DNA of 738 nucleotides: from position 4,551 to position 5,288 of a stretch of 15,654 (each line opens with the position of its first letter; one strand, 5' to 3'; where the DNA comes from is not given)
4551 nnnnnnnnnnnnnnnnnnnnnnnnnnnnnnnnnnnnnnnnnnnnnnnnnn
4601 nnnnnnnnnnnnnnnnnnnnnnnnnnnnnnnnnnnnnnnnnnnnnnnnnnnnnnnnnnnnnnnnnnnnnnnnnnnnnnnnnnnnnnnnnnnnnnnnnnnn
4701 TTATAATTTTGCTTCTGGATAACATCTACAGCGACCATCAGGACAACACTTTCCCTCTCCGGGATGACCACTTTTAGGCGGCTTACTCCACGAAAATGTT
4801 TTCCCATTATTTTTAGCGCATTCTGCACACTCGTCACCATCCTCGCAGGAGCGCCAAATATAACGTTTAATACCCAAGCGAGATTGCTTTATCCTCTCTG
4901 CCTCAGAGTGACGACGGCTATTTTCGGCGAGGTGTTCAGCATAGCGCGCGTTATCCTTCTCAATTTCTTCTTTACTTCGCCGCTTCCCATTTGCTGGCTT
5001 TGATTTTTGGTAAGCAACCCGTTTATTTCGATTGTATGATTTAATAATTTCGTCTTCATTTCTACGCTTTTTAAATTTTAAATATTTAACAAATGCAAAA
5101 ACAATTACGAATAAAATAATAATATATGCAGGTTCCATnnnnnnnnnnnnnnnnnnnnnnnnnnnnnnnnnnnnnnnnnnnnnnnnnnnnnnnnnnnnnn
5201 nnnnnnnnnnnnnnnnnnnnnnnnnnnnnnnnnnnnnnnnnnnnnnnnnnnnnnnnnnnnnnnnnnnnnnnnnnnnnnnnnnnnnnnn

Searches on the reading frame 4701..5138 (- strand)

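Call 5: search_protein_families(library=pfam, proteins=[window:4701-5138:-], max_evalue=0.01)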
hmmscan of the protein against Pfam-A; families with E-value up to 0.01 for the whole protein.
window:4701-5138:- (145 aa): 1 family
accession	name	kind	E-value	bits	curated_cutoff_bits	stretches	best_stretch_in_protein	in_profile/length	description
PF04233.19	Phage_Mu_F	-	3.1e-05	25.1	29.6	1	65-137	34-109/112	Phage Mu protein F like protein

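Call 14: search_protein_families(library=phrogs, proteins=[window:4701-5138:-], max_evalue=0.001)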
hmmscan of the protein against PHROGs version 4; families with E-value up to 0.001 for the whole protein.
window:4701-5138:- (145 aa): 4 families
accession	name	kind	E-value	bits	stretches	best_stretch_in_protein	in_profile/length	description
phrog_324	-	head and packaging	6.2e-10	39.7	1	78-143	251-316/624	head morphogenesis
phrog_595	-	head and packaging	9e-07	29.6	1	56-140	211-293/513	head maturation protease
phrog_4529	-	head and packaging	0.0001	22.7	1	74-142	214-285/533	minor head protein and DNA pilot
phrog_6577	-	unknown function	0.00011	21.6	1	72-139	159-226/1066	-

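Call 44: search_protein_families(library=ncbifam, proteins=[window:4701-5138:-], max_evalue=0.01)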
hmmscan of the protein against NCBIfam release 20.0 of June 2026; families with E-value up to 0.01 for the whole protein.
window:4701-5138:- (145 aa): 2 families
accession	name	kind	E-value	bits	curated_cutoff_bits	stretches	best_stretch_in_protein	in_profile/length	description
TIGR01641.1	phageSPP1_gp7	domain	0.00071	19.9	39.65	1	71-141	41-107/109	minor capsid protein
TIGR02830.1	spore_III_AG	equivalog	0.0097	15.3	147.7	0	3-72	3-68/186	stage III sporulation protein AG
